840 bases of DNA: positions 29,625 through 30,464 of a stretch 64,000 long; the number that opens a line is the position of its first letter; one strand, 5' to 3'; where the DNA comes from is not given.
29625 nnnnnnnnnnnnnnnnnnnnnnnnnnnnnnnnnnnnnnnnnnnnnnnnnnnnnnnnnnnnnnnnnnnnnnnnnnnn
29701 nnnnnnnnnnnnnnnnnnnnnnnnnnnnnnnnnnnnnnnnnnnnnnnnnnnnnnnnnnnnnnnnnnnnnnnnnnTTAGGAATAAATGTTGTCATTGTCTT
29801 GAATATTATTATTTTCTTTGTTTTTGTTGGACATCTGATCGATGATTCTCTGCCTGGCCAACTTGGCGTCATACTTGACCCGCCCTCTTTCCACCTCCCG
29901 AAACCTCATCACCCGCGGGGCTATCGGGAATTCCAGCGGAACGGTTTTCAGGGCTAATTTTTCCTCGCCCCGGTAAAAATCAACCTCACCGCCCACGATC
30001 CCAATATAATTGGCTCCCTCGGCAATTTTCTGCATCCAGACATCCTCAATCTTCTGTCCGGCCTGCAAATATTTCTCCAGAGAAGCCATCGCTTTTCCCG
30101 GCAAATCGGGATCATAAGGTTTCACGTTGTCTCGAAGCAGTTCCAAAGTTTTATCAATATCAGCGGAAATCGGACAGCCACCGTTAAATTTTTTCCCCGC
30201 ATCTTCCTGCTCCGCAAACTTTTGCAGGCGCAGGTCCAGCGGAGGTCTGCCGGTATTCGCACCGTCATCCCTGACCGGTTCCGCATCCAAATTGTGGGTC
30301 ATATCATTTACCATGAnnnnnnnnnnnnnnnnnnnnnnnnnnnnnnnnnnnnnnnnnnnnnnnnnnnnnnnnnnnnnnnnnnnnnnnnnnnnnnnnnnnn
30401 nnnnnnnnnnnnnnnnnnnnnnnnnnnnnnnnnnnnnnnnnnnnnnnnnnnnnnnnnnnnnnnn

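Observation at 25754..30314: Two leaderless orphan proteins (179 aa and about 1350 aa) translationally coupled to the minor pilins at the PilY1 position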

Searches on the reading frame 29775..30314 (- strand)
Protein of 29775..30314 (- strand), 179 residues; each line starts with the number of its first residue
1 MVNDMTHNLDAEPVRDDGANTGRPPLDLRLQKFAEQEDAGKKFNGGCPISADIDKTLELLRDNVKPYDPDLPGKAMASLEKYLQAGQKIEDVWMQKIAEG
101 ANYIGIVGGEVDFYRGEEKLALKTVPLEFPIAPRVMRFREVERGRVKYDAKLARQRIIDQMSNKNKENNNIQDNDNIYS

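Call 4: search_protein_families(library=pfam, proteins=[window:29775-30314:-], max_evalue=0.1)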
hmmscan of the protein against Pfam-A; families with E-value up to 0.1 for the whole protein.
window:29775-30314:- (179 aa): 0 families

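Call 7: find_homologous_proteins(query=window:29775-30314:-)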
Query window:29775-30314:- (179 aa): 8 proteins with E <= 0.001 among 92 candidates.
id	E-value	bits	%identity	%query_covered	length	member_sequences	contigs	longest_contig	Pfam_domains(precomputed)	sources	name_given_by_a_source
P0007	1.0e-114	399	100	100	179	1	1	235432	-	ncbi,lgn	-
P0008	2.2e-72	261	67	92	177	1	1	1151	-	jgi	jgi:hypothetical protein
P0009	4.1e-69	250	67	100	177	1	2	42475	-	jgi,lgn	jgi:hypothetical protein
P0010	2.5e-51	192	55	84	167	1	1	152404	-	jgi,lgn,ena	-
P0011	4.8e-41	159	47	93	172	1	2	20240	-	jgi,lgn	jgi:hypothetical protein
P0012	5.1e-31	126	46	81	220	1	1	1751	-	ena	-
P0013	6.2e-29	119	48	73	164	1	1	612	-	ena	-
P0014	1.2e-24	105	40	73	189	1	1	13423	-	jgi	jgi:hypothetical protein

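Call 13: search_protein_families(library=ncbifam, proteins=[window:29775-30314:-], max_evalue=1)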
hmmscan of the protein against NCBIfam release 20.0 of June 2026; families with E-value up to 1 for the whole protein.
window:29775-30314:- (179 aa): 1 family
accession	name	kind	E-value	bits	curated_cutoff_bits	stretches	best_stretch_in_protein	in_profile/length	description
NF052327.1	arylmal_decarb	equivalog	0.2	11.3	225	1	79-117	39-77/231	arylmalonate decarboxylase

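Call 14: search_protein_families(library=phrogs, proteins=[window:29775-30314:-], max_evalue=1)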
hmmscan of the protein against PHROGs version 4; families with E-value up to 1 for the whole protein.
window:29775-30314:- (179 aa): 0 families

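Call 18: search_solved_structures(query=A2, max_evalue=10)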
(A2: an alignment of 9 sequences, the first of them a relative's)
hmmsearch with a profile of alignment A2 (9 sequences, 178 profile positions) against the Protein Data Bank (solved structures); distinct sequences matched with E-value up to 10: 13.
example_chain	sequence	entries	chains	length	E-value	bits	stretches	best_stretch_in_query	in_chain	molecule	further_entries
3s84_A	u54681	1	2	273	0.028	17.1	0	52-87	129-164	Apolipoprotein A-IV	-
9hx4_F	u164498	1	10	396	0.085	15.5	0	52-85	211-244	Apolipoprotein A-IV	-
6clz_B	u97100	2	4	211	0.29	13.8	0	50-87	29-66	Apolipoprotein A-I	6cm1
4v6m_A0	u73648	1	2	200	0.43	13.2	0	50-87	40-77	Apolipoprotein A-I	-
1av1_A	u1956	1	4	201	0.44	13.2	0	50-87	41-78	APOLIPOPROTEIN A-I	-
6pts_A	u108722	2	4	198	0.48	13.1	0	50-87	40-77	Apolipoprotein A-I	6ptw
6r0q_A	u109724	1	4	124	0.49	13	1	89-118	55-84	Cereblon isoform 4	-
2myx_A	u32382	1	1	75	0.51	13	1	42-82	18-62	Coupling of ubiquitin conjugation to ER degradation protein 1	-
2msc_A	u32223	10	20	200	0.52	13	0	50-87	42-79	Apolipoprotein A-I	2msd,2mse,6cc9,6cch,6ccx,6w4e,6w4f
2n5e_A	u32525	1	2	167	0.53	12.9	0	50-87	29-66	Apolipoprotein A-I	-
7kjr_C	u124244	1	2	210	0.56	12.8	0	50-87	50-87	Apolipoprotein A-I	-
8eqs_C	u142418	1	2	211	0.58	12.8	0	50-87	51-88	Apolipoprotein A-I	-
8jiv_CW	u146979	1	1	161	1.8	11.2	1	121-169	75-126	TRASH domain-containing protein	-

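Call 19: find_encoding_contigs(protein=P0010, flank=10000, max_places=2)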
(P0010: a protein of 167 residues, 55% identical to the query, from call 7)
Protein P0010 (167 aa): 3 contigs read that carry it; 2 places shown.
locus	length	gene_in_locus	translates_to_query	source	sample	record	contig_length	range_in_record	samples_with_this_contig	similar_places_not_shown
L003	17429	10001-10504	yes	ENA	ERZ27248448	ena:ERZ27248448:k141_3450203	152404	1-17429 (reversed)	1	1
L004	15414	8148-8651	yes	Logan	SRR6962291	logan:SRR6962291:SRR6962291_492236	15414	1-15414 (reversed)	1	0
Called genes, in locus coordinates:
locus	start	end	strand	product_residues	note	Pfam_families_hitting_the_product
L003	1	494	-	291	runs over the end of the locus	PF00483:NTP_transferase, PF12804:NTP_transf_3 (faint)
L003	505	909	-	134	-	PF00011:HSP20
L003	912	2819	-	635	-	PF06480:FtsH_ext, PF06068:TIP49 (weak), PF00004:AAA, PF07728:AAA_5, PF23902:AAA_lid_PRS2_C (faint), PF17862:AAA_lid_3, PF01434:Peptidase_M41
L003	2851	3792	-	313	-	PF01171:ATP_bind_3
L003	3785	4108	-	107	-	PF12647:RNHCP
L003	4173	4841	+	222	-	-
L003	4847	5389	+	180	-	PF04350:PilO, PF10741:T2SSM_b (weak)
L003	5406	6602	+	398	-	PF00482:T2SSF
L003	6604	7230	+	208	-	PF07963:N_methyl (weak)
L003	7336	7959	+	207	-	-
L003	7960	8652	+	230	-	PF07963:N_methyl (weak)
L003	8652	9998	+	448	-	-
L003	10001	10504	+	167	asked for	-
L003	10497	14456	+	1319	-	-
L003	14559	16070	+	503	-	PF00133:tRNA-synt_1, PF01406:tRNA-synt_1e (weak), PF09334:tRNA-synt_1g, PF00133:tRNA-synt_1, PF08264:Anticodon_1 (faint), PF19303:Anticodon_3 (weak)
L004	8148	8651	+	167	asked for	-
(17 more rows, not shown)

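Call 20: find_encoding_contigs(protein=P0014, flank=10000, max_places=2)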
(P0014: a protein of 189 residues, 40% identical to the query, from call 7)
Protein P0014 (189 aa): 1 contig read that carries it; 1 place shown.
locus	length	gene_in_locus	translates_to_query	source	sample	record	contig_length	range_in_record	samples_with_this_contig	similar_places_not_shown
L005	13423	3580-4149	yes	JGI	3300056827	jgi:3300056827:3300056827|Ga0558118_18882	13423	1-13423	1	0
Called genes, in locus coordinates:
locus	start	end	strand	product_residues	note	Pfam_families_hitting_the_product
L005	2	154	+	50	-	?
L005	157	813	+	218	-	PF07963:N_methyl (weak)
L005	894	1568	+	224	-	-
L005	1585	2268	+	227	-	PF07963:N_methyl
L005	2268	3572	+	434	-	-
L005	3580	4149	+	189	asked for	-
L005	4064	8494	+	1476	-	-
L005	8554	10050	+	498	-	PF00133:tRNA-synt_1, PF01406:tRNA-synt_1e (faint), PF09334:tRNA-synt_1g, PF00133:tRNA-synt_1, PF19303:Anticodon_3, PF08264:Anticodon_1 (weak)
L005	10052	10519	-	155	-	PF18895:T4SS_pilin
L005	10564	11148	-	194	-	PF18895:T4SS_pilin (weak)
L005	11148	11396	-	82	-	-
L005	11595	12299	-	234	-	PF18895:T4SS_pilin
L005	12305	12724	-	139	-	PF18895:T4SS_pilin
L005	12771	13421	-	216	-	?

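Call 47: predict_structure(alignment_id=A7)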
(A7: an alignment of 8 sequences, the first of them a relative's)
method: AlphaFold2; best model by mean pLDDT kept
length: 179 residues; sequences in the alignment: 8
mean_pLDDT: 64.2   pTM: 0.42
mean pLDDT of the five models: 64.2, 64.1, 61.9, 60.2, 55.4
residues with pLDDT >= 90: 0; 70-90: 79; 50-70: 56; < 50: 44
segments of 3 or more residues with pLDDT < 50: 1-20, 36-41, 128-134, 168-173, 177-179
pLDDT, mean of each block of 10 residues (from residue 1): 37 38 62 50 69 84 76 78 76 83 76 78 55 53 67 72 55 44
secondary structure, 60 per line:
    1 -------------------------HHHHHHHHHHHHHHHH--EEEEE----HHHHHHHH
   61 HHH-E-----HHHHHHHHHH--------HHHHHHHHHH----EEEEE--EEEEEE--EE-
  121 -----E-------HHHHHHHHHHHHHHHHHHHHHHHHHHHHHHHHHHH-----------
elements in order: H26-41 E44-48 H53-63 H71-80 H89-98 E103-107 E110-115 H134-168

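Call 51: fold_search(model_id=the predicted structure, library=pdb)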
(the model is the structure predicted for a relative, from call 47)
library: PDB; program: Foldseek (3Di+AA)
matches with E <= 10: 74; with E <= 0.001: 0
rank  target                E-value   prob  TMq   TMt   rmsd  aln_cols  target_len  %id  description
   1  5aq6                  1.2e+00  0.04  0.14  0.13  12.6       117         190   17  Structure of E. coli ZinT at 1.79 Angstrom (released 2016-01-27)
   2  9evw_E                2.4e+00  0.06  0.13  0.08   8.4        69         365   20  Avian reovirus nonstructural protein sigmaNS (released 2025-12-03)
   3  2r0h_B                2.4e+00  0.04  0.11  0.13   5.3        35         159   26  Fungal lectin CGL3 in complex with chitotriose (chitotetraose) (released 2008-05-20)
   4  4tnn                  2.4e+00  0.03  0.14  0.13  12.2       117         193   16  Crystal structure of Escherichia coli protein YodA in complex with Ni - artifact of purification. (released 2014-06-25)
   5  6lm2                  2.5e+00  0.03  0.14  0.14  11.4       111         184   17  Crystal structure of Zinc binding protein ZinT from E. coli (released 2020-07-08)
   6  2ej8_A                2.9e+00  0.02  0.12  0.16  11.1        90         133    9  Crystal structure of APPL1 PTB domain at 1.8A (released 2008-03-18)
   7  2r0f_A                3.0e+00  0.04  0.12  0.14   5.8        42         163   24  Ligand free structure of fungal lectin CGL3 (released 2008-05-20)
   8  6p81_A                3.4e+00  0.04  0.15  0.07   6.8        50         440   20  Structure of DNA polymerase III, beta subunit/ beta sliding clamp from Klebsiella pneumoniae, expressed with an N-term (released 2019-07-10)
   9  6wjn_o                3.4e+00  0.02  0.10  0.09  15.2        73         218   19  SD-like state of human 26S Proteasome with non-cleavable M1-linked hexaubiquitin and E3 ubiquitin ligase E6AP/UBE3A (released 2020-08-05)
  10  7azl_C                4.4e+00  0.04  0.15  0.08   7.5        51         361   20  DNA polymerase sliding clamp from Escherichia coli with peptide 38 bound (released 2021-12-01)
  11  3f0w                  4.4e+00  0.01  0.14  0.15  14.0       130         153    8  Human NUMB-like protein, phosphotyrosine interaction domain (released 2008-11-04)
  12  1g3g_MODEL_1_A        4.4e+00  0.01  0.11  0.12  12.9       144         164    7  NMR STRUCTURE OF THE FHA1 DOMAIN OF YEAST RAD53 (released 2001-01-10)
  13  6zme_CH               4.4e+00  0.01  0.11  0.07  13.7       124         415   10  SARS-CoV-2 Nsp1 bound to the human CCDC124-80S-eERF1 ribosome complex (released 2020-08-12)
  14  5mgy_B                4.4e+00  0.01  0.11  0.08  17.1       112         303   11  Crystal structure of Pseudomonas stutzeri flavinyl transferase ApbE, apo form (released 2016-12-14)
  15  7wzd_B                5.0e+00  0.04  0.12  0.07   7.6        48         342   21  Crystal Structure of cis-4,5-dihydrodiol phthalate dehydrogenase from Comamonas testosteroni KF1 (released 2022-09-14)
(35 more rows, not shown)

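Call 88: search_protein_families(library=padloc, proteins=[window:29775-30314:-], max_evalue=0.1)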
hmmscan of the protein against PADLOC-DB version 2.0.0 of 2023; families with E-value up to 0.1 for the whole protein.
window:29775-30314:- (179 aa): 0 families
